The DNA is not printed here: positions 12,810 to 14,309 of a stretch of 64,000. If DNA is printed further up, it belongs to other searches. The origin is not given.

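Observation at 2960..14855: Six-gene operon: four large discoidin-like T9SS type-B-CTD paralogs, a lipoprotein and a His-motif membrane/TPR protein - candidate undescribed cell-surface system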

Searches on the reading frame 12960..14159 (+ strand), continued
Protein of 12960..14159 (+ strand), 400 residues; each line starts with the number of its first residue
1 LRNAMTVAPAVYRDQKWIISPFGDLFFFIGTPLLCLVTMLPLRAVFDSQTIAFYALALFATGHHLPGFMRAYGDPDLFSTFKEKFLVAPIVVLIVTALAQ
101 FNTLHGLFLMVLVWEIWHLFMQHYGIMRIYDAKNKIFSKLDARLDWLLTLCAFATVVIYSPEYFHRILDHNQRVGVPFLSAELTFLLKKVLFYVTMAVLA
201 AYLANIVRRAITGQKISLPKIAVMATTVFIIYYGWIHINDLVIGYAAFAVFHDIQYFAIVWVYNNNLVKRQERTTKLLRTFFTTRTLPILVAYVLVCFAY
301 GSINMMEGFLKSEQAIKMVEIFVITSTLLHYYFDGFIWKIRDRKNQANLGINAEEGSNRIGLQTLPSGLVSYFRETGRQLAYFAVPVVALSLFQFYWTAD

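Call 56: find_related_loci(query=A3, collection=genome_contigs, flank=10000)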
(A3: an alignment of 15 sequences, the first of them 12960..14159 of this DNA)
Query A3 (400 aa) in genome_contigs; peptide patterns used: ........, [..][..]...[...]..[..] (x = any residue, [..] = any of these).
535 stretches matched a pattern; 502 encode a relative of the query (tblastn E <= 1e-3); the best 80 are kept; 80 distinct loci.
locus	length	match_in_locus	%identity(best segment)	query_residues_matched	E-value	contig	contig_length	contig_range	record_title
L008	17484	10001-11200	99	1-400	0e+0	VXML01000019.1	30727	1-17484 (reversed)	MAG: Gemmatimonadetes bacterium isolate SB0661_bin_36 NODE_1418_length_30727_cov_72.989274, whole genome shotgun sequenc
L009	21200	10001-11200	99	1-400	0e+0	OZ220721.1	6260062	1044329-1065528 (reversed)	MAG: Candidatus Latescibacterota bacterium isolate 1fb1e748-2903-4aab-acc2-5860c344c101 genome assembly, chromosome: 1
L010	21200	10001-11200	98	1-400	0e+0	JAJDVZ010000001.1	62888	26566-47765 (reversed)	MAG: Candidatus Latescibacterota bacterium isolate jk18x22bins.75 k141_731972, whole genome shotgun sequence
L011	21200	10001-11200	98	1-400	0e+0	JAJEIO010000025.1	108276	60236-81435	MAG: Candidatus Latescibacterota bacterium isolate p16x65bins.25 k141_623753, whole genome shotgun sequence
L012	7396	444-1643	98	1-400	0e+0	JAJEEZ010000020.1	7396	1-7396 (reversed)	MAG: Candidatus Latescibacterota bacterium isolate p16x34bins.62 k141_244037, whole genome shotgun sequence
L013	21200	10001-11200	98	1-400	0e+0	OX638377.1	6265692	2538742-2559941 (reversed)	MAG: uncultured Latescibacteria bacterium isolate 96736c8f-e424-4c7a-a7cc-5c0d8e7e2df7 genome assembly, chromosome: 1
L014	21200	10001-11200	97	1-400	0e+0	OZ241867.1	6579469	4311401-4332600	MAG: Candidatus Latescibacterota bacterium isolate 402c3f40-99c9-4ff8-b352-fabea084b2f7 genome assembly, chromosome: 1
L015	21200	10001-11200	96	1-400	0e+0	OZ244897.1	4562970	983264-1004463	MAG: Candidatus Latescibacterota bacterium isolate bebbca53-b648-47a2-9af5-4758833bd7f0 genome assembly, chromosome: 1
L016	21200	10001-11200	96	1-400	0e+0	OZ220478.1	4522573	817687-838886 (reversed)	MAG: Candidatus Latescibacterota bacterium isolate 1cf545fa-d59a-4aa3-98d5-019dd537838a genome assembly, chromosome: 1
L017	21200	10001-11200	96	1-400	0e+0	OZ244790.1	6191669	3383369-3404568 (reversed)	MAG: Candidatus Latescibacterota bacterium isolate 46c83e85-0880-45c6-8d78-79488e6eca4b genome assembly, chromosome: 1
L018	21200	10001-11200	96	1-400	0e+0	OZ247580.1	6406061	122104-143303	MAG: Candidatus Latescibacterota bacterium isolate 34bd4037-9faa-49cb-aada-cae4c411e00c genome assembly, chromosome: 1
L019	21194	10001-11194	95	3-400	0e+0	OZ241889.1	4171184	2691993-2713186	MAG: Candidatus Latescibacterota bacterium isolate a6571e9c-9daa-46aa-896f-7a9a109786f8 genome assembly, chromosome: 1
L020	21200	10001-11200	94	1-400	0e+0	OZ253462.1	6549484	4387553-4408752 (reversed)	MAG: Candidatus Latescibacterota bacterium isolate 85c596c4-e601-42f5-bc00-22a25924bb3e genome assembly, chromosome: 1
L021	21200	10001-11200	95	1-400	0e+0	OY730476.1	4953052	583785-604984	MAG: Candidatus Latescibacteria bacterium isolate 667a1def-a863-4bf2-9b98-94036fb31650 genome assembly, chromosome: 1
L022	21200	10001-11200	93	1-400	0e+0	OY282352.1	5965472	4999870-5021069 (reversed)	MAG: uncultured Latescibacteria bacterium genome assembly, chromosome: 1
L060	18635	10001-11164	34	1-394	3e-70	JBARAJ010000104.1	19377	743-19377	MAG: Candidatus Udaeobacter sp. isolate MFD10902_ilm_asm_bin15 k127_796443, whole genome shotgun sequence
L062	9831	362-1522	35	3-398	7e-70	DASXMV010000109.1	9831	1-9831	MAG TPA_asm: Candidatus Udaeobacter sp. isolate SMAG_U5337 k141_846017, whole genome shotgun sequence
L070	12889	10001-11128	35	13-394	6e-69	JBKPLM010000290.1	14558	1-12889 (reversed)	MAG: Verrucomicrobiota bacterium isolate GS_HAYS_MAG_00092 GS_HAYS_000001635015, whole genome shotgun sequence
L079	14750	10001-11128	35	13-394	2e-68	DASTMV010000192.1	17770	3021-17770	MAG TPA_asm: Candidatus Udaeobacter sp. isolate SMAG_U3843 k141_6450961, whole genome shotgun sequence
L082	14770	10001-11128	35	13-394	2e-68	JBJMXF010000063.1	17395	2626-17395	MAG: Candidatus Udaeobacter sp. isolate 12C18O_168h_50_P10_coass_bin_12 k141_3136753, whole genome shotgun sequence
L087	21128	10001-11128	34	13-394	5e-68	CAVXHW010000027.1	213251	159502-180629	MAG: uncultured Verrucomicrobiae bacterium isolate MFD05513.bin.3.3 genome assembly, contig: contig_4490, whole genome s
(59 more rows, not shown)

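Call 59: search_protein_families(library=pfam, proteins=[L070:11879-12727:+, L079:9340-9810:-, L062:3138-3758:-, L060:13704-14867:-, L060:15812-17308:+, L082:8173-9273:-, L087:8469-8915:+, L060:6788-8173:-, L062:3967-4341:+], max_evalue=0.001)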
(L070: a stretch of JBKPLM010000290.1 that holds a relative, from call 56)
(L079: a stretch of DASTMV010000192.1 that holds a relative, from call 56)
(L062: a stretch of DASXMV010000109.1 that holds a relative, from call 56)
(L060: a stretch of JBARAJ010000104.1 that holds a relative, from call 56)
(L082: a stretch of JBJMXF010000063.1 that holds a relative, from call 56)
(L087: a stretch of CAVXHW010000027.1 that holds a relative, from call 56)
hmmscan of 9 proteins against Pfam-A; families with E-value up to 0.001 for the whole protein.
L070:11879-12727:+ (282 aa): 1 family
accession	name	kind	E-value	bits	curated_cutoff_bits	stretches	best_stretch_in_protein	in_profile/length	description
PF00491.26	Arginase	-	2.4e-05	24.4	22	1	66-232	97-253/280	Arginase family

L079:9340-9810:- (156 aa): 1 family
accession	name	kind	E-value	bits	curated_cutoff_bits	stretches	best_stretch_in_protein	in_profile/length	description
PF04120.17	Iron_permease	-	8.5e-53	178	25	1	27-153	1-127/128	Low affinity iron permease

L062:3138-3758:- (206 aa): 1 family
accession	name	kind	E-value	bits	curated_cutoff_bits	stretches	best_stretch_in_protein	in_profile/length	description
PF00892.27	EamA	-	1.9e-08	35.1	28.2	1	90-204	27-134/135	EamA-like transporter family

L060:13704-14867:- (387 aa): 2 families
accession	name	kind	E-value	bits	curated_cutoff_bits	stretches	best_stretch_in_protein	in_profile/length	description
PF13480.13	Acetyltransf_6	-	6.2e-14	52.8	22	1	199-327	2-132/143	Acetyltransferase (GNAT) domain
PF04339.18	FemAB_like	-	3.1e-11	43.5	27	1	123-296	109-280/369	Peptidogalycan biosysnthesis/recognition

L060:15812-17308:+ (498 aa): 0 families

L082:8173-9273:- (366 aa): 2 families
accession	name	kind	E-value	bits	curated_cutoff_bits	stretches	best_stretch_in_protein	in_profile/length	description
PF00155.27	Aminotran_1_2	-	4.1e-59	201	19.7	1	37-359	2-361/361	Aminotransferase class I and II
PF04864.19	Alliinase_C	-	0.00053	19.4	22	1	156-244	135-211/363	Allinase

L087:8469-8915:+ (148 aa): 0 families

L060:6788-8173:- (461 aa): 5 families
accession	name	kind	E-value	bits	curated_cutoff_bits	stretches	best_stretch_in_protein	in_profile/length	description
PF12631.12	MnmE_helical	-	5.6e-59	200.2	40.1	1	141-458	1-211/211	MnmE helical domain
PF10396.14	TrmE_N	-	3.4e-42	143.8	29.8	1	20-138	1-117/117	GTP-binding protein TrmE N-terminus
PF01926.29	MMR_HSR1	-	2.9e-22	79.4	21.9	1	236-346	1-113/113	50S ribosome-binding GTPase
PF00350.29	Dynamin_N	-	4e-05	24.1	27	1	237-275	1-38/168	Dynamin family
PF02421.24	FeoB_N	-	0.00021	21.3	27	1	236-306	2-71/156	Ferrous iron transport protein B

L062:3967-4341:+ (124 aa): 0 families

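Call 65: search_protein_representatives(alignment_id=A3)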
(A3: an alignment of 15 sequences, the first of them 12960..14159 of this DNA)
Query: 15 sequences, 475 profile positions. Proteins with E-value up to 0.001 (for the whole library): 32520; up to 1e-10: 4130; up to 1e-30: 473. The best 150 are listed.
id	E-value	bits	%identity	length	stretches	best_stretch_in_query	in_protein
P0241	2.9e-177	606.7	-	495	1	9-472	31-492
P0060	5.2e-166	569.6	-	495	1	14-473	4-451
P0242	1.0e-162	558.7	-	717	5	14-469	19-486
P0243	1.1e-158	545.5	-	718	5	14-466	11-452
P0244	8.1e-155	532.7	-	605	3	16-472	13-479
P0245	1.8e-153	528.2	-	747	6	12-462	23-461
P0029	1.7e-148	511.9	-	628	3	14-471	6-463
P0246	4.4e-148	510.5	-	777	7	18-463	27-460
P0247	1.1e-146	505.8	-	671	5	11-471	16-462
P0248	5.0e-143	493.8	-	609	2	17-466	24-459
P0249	2.8e-141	488.0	-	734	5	16-469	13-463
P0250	7.0e-141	486.7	-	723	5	17-471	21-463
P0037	3.5e-140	484.4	-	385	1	68-387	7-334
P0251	4.6e-139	480.7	-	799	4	16-460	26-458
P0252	9.9e-139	479.6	-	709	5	17-468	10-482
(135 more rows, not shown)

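Call 68: search_protein_families(library=pfam, max_evalue=10, proteins=[window:12960-14159:+])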
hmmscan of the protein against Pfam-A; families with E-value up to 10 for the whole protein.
window:12960-14159:+ (400 aa): 0 families

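Call 71: search_solved_structures(query=A3, max_evalue=10)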
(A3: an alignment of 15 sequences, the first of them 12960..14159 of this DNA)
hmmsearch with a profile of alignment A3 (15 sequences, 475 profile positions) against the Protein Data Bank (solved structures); distinct sequences matched with E-value up to 10: 125 (the best 60 are shown).
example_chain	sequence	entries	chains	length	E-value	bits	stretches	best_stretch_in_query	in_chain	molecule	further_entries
9qhb_A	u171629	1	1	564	3.2e-31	111.9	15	405-470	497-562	Engineered tetratricopeptide repeat protein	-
7yeh_B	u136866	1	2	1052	3.1e-19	72.3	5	408-471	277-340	UDP-N-acetylglucosamine--peptide N-acetylglucosaminyltransferase 110 kDa subunit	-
7yea_A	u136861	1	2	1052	3.2e-19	72.3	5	408-471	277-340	UDP-N-acetylglucosamine--peptide N-acetylglucosaminyltransferase 110 kDa subunit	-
7ntf_A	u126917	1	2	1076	3.5e-19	72.2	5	408-471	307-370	Isoform 1 of UDP-N-acetylglucosamine--peptide N-acetylglucosaminyltransferase 110 kDa subu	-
8bu0_A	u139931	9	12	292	1.2e-18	70.4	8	404-470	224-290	Consensus tetratricopeptide repeat protein | Crystal structure of an 8-repeat consensus TPR superhelix with Zinc. | Monomer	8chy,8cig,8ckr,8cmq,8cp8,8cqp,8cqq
1w3b_A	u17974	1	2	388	5.5e-18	68.2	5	408-471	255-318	UDP-N-ACETYLGLUCOSAMINE--PEPTIDE N-ACETYLGLUCOSAMINYLTRANSFERASE 110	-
6eou_A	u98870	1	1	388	6.3e-18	68.1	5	408-471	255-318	UDP-N-acetylglucosamine--peptide N-acetylglucosaminyltransferase 110 kDa subunit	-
9qhc_A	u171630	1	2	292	3.1e-17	65.8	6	407-470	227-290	Engineered tetratricopeptide repeat protein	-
9gzg_A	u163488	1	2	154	5.3e-11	45.2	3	401-471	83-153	Engineered CTPR protein with glutamic acids for conductivity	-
7obi_A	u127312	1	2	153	2.4e-10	43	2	402-471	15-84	CTPR-rv4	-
2wqh_A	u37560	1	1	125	8e-10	41.3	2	403-471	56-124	CTPR3Y3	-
7y4i_A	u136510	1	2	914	4.4e-09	38.9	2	418-471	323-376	Probable UDP-N-acetylglucosamine--peptide N-acetylglucosaminyltransferase SPINDLY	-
8dtf_A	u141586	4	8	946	5.4e-09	38.6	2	418-471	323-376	Probable UDP-N-acetylglucosamine--peptide N-acetylglucosaminyltransferase SPINDLY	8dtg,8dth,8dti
2fo7_A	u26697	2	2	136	6.3e-09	38.4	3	403-468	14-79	SYNTHETIC CONSENSUS TPR PROTEIN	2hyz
8ch0_A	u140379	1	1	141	6.4e-09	38.3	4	404-468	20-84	Consensus tetratricopeptide repeat protein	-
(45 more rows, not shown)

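Call 72: find_related_loci(query=P0058, collection=genome_contigs, flank=10000)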
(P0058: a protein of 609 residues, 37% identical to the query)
Query P0058 (609 aa) in genome_contigs; peptide patterns used: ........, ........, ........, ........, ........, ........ (x = any residue, [..] = any of these).
111 stretches matched a pattern; 92 encode a relative of the query (tblastn E <= 1e-3); the best 80 are kept; 79 distinct loci.
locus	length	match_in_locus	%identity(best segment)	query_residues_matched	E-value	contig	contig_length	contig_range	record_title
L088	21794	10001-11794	74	8-609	0e+0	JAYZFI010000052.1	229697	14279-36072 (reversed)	MAG: Candidatus Latescibacterota bacterium isolate XB_MAG162 DB_MAG162_0052, whole genome shotgun sequence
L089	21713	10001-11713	63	38-607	0e+0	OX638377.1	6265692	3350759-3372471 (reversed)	MAG: uncultured Latescibacteria bacterium isolate 96736c8f-e424-4c7a-a7cc-5c0d8e7e2df7 genome assembly, chromosome: 1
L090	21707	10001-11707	63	38-605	0e+0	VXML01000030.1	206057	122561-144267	MAG: Gemmatimonadetes bacterium isolate SB0661_bin_36 NODE_66_length_206057_cov_76.094426, whole genome shotgun sequence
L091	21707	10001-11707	63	38-605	0e+0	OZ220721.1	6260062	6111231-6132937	MAG: Candidatus Latescibacterota bacterium isolate 1fb1e748-2903-4aab-acc2-5860c344c101 genome assembly, chromosome: 1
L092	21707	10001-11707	63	38-605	0e+0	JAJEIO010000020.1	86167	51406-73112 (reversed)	MAG: Candidatus Latescibacterota bacterium isolate p16x65bins.25 k141_599528, whole genome shotgun sequence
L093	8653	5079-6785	63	38-605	0e+0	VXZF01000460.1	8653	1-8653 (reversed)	MAG: Gemmatimonadetes bacterium isolate SB0670_bin_29 NODE_3794_length_8653_cov_6.779367, whole genome shotgun sequence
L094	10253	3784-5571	62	14-605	0e+0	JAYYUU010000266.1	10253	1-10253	MAG: Candidatus Latescibacterota bacterium isolate XB_MAG105 DB_MAG105_0266, whole genome shotgun sequence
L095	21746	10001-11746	63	31-605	0e+0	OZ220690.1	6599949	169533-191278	MAG: Candidatus Latescibacterota bacterium isolate 4544edd8-ea3d-4877-aa30-594cc490bc13 genome assembly, chromosome: 1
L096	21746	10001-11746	63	31-605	0e+0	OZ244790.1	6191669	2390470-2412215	MAG: Candidatus Latescibacterota bacterium isolate 46c83e85-0880-45c6-8d78-79488e6eca4b genome assembly, chromosome: 1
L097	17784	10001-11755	64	28-605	0e+0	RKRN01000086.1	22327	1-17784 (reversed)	MAG: Candidatus Latescibacterota bacterium isolate PNGco_C_bin1 scaffold_252, whole genome shotgun sequence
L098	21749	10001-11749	62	30-605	0e+0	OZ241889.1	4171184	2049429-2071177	MAG: Candidatus Latescibacterota bacterium isolate a6571e9c-9daa-46aa-896f-7a9a109786f8 genome assembly, chromosome: 1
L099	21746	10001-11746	63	31-605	0e+0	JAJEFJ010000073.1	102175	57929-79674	MAG: Candidatus Latescibacterota bacterium isolate p16x43bins.30 k141_295522, whole genome shotgun sequence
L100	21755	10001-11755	62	26-609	0e+0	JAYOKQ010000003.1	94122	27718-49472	MAG: Gemmatimonadota bacterium isolate 139572_S173_metabat_bins_2.tsv.085 NODE_155_length_94122_cov_6.615657, whole geno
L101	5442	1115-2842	63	33-605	0e+0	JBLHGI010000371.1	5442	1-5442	MAG: Planctomycetota bacterium isolate 3300054976_87 Ga0535667_0036933, whole genome shotgun sequence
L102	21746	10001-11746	63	31-605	0e+0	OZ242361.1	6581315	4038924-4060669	MAG: Candidatus Latescibacterota bacterium isolate c7d3165a-3b70-4ca6-a93c-9a173e2068a1 genome assembly, chromosome: 1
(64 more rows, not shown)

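Call 76: search_protein_families(library=pfam, proteins=[L091:1849-4149:+, L091:4029-6986:+, L091:6925-9966:+, L091:9980-11722:+, L091:11879-12805:+, L091:12918-14843:+, L091:14840-16786:+, L091:16803-19397:+], max_evalue=0.01)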
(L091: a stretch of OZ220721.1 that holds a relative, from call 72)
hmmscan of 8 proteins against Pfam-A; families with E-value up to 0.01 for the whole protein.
L091:1849-4149:+ (766 aa): 2 families
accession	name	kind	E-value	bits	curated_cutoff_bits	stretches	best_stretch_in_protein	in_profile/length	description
PF13860.13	FlgD_ig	-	2.8e-09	37.2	27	1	695-750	20-76/79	FlgD Ig-like domain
PF13585.12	CHU_C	-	6e-06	26.7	27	1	669-759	3-81/86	CHU_C Type IX secretion signal domain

L091:4029-6986:+ (985 aa): 0 families

L091:6925-9966:+ (1013 aa): 0 families

L091:9980-11722:+ (580 aa): 17 families
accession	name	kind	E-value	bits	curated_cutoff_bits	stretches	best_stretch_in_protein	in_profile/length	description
PF13414.12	TPR_11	-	1.5e-23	82.6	26.8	2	429-468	1-40/42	TPR repeat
PF00515.34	TPR_1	-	1.6e-23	81.9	27.8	3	490-522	1-33/34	Tetratricopeptide repeat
PF07719.23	TPR_2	-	7.1e-20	69.9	27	3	490-521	1-32/34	Tetratricopeptide repeat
PF13181.12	TPR_8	-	1.1e-17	63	25.7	2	428-454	7-33/34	Tetratricopeptide repeat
PF13424.12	TPR_12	-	9.2e-17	61.5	30.1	3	488-541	1-62/77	Tetratricopeptide repeat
PF13431.12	TPR_17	-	2.9e-16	58.8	24.4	1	446-477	3-34/34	Tetratricopeptide repeat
PF14559.12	TPR_19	-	1e-14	55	25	2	469-530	4-64/68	Tetratricopeptide repeat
PF13176.12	TPR_7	-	1.8e-13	49.8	27.9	2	425-454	2-33/36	Tetratricopeptide repeat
PF13374.12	TPR_10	-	4.1e-12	46.1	27.5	0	458-484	4-30/42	Tetratricopeptide repeat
PF13432.12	TPR_16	-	1.3e-11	45.2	32.7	2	469-522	10-63/65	Tetratricopeptide repeat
PF13428.12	TPR_14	-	3.1e-11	43.2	23.5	1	425-463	4-42/44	Tetratricopeptide repeat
PF12895.13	ANAPC3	-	2.7e-06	28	27.2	1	463-515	30-81/82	Anaphase-promoting complex, cyclosome, subunit 3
PF13174.12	TPR_6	-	7.9e-05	23.5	26.3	0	428-453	6-31/33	Tetratricopeptide repeat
PF23914.1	TPR_CcmH_CycH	-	0.00015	22.1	42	1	428-515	56-146/158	Cytochrome c-type biogenesis protein H TPR domain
PF07721.20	TPR_4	-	0.00031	21.5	27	0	490-513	1-24/26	Tetratricopeptide repeat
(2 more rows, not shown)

L091:11879-12805:+ (308 aa): 0 families

L091:12918-14843:+ (641 aa): 2 families
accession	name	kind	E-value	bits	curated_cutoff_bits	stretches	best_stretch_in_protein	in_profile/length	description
PF13585.12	CHU_C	-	0.00012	22.6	27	1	547-630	6-78/86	CHU_C Type IX secretion signal domain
PF13860.13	FlgD_ig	-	0.00014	22.2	27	1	574-626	25-77/79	FlgD Ig-like domain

L091:14840-16786:+ (648 aa): 2 families
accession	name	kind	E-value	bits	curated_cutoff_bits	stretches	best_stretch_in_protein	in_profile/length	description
PF13860.13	FlgD_ig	-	1.2e-05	25.7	27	1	581-630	25-74/79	FlgD Ig-like domain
PF13585.12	CHU_C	-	0.00016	22.1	27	1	554-638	6-78/86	CHU_C Type IX secretion signal domain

L091:16803-19397:+ (864 aa): 4 families
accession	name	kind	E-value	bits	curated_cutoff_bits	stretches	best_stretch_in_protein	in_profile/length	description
PF13860.13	FlgD_ig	-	5.7e-09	36.3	27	1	785-839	19-72/79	FlgD Ig-like domain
PF13585.12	CHU_C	-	3.1e-06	27.6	27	1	763-847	5-77/86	CHU_C Type IX secretion signal domain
PF22633.2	F5_F8_type_C_2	-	5.8e-05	24.1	27.8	0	108-172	1-59/91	NedA-like, galactose-binding domain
PF00754.31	F5_F8_type_C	-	0.00076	20.1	28.2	0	107-170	15-72/127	F5/8 type C domain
